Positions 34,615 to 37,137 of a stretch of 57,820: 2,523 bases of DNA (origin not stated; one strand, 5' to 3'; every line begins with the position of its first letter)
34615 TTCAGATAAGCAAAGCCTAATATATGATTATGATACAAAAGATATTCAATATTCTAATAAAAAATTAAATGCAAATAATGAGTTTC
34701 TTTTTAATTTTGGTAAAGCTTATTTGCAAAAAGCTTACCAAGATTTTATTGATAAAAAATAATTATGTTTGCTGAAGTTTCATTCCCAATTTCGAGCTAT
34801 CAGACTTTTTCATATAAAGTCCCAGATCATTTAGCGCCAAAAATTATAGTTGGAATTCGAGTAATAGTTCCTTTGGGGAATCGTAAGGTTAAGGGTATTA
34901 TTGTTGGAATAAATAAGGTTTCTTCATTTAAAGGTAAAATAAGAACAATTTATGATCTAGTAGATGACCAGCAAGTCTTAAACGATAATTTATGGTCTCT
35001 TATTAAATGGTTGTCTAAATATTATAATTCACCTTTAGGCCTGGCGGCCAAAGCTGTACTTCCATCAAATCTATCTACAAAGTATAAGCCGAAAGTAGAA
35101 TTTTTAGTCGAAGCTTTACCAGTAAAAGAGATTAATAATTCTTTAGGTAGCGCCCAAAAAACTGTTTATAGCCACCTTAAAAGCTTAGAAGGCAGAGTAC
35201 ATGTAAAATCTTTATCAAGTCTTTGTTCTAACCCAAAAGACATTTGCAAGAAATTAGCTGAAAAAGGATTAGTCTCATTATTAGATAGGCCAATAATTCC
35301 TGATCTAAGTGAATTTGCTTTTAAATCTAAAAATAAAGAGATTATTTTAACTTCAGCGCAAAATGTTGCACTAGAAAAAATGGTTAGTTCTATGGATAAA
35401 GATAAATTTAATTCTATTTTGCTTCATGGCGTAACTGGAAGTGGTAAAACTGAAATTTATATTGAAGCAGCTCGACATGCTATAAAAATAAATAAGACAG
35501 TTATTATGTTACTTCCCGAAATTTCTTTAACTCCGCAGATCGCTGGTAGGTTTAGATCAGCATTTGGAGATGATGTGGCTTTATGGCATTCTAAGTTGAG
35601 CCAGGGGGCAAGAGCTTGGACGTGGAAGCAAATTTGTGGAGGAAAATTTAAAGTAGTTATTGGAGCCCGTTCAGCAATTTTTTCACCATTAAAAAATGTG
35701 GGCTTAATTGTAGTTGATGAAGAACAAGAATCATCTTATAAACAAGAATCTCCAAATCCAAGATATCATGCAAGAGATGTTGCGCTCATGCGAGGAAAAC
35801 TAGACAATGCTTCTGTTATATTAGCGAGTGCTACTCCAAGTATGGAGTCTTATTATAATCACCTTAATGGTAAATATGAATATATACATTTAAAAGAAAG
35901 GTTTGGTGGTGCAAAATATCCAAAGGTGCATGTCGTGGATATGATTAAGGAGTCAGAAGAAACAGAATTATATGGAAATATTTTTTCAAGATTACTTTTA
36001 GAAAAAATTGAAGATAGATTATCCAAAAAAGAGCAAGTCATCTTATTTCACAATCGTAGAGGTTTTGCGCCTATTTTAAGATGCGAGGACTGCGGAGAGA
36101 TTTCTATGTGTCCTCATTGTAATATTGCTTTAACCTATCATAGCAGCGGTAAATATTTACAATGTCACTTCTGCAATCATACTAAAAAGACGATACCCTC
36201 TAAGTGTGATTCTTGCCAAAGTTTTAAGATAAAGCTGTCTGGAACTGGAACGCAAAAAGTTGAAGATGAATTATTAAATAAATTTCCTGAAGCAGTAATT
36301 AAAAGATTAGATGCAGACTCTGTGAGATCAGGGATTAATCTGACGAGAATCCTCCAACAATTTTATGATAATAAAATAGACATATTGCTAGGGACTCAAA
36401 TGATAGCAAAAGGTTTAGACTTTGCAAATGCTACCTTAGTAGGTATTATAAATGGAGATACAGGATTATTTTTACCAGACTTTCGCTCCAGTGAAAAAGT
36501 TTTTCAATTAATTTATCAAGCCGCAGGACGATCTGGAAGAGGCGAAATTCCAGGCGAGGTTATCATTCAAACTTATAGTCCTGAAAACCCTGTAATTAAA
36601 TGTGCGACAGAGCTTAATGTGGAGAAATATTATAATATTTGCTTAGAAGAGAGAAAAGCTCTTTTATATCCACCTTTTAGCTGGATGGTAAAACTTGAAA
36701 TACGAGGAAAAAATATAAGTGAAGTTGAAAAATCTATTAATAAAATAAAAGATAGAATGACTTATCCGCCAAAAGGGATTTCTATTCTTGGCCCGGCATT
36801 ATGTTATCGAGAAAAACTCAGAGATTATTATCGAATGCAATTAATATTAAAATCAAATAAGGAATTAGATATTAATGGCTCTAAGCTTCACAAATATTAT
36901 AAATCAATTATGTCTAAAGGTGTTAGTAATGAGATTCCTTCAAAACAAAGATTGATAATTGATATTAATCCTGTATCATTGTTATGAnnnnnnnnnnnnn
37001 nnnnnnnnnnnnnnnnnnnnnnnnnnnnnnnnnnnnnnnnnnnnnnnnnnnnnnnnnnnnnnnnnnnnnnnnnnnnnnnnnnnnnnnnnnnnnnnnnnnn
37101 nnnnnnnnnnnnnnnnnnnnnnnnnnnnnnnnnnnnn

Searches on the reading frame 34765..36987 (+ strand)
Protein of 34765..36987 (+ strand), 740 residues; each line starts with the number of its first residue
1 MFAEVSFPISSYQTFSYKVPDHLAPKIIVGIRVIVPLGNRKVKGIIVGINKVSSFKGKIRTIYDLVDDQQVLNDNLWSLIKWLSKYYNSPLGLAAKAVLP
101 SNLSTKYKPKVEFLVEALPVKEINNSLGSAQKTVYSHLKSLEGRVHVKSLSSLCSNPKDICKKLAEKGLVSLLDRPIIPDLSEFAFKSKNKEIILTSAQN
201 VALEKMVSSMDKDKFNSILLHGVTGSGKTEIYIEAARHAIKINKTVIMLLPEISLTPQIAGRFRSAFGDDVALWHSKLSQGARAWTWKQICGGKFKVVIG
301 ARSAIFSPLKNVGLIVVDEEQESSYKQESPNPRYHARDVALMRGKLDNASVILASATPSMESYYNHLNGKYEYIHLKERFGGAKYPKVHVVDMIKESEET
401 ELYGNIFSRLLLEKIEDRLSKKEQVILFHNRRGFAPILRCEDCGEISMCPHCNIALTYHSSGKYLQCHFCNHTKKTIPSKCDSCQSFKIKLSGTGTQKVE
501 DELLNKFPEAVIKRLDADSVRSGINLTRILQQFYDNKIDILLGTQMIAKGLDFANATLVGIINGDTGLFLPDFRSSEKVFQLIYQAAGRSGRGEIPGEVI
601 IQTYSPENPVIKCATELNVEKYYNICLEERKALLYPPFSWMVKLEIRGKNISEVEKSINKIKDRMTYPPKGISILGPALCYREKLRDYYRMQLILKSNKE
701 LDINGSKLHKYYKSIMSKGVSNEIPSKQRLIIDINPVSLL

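Call 86: search_protein_families(library=pfam, proteins=[window:34765-36987:+], max_evalue=0.00001)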
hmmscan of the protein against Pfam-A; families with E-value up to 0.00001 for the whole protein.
window:34765-36987:+ (740 aa): 6 families
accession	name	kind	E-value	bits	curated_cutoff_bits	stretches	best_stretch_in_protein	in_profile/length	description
PF17764.6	PriA_3primeBD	-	6.3e-25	87.3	22.7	1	4-100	1-96/96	3'DNA-binding domain (3'BD)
PF00270.35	DEAD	-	2e-16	60.6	26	1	216-361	15-162/167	DEAD/DEAH box helicase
PF18074.6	PriA_C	-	2.3e-13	51.2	26.9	1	637-736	1-95/95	Primosomal protein N C-terminal domain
PF04851.21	ResIII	-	2.8e-11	44.1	22.5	1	194-358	3-162/164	Type III restriction enzyme, res subunit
PF00271.37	Helicase_C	-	5.9e-10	39.8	23.5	1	507-592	38-108/110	Helicase conserved C-terminal domain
PF18319.7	Zn_ribbon_PriA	-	5.1e-08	33.2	26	1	449-475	1-27/27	PriA DNA helicase Cys-rich region (CRR) domain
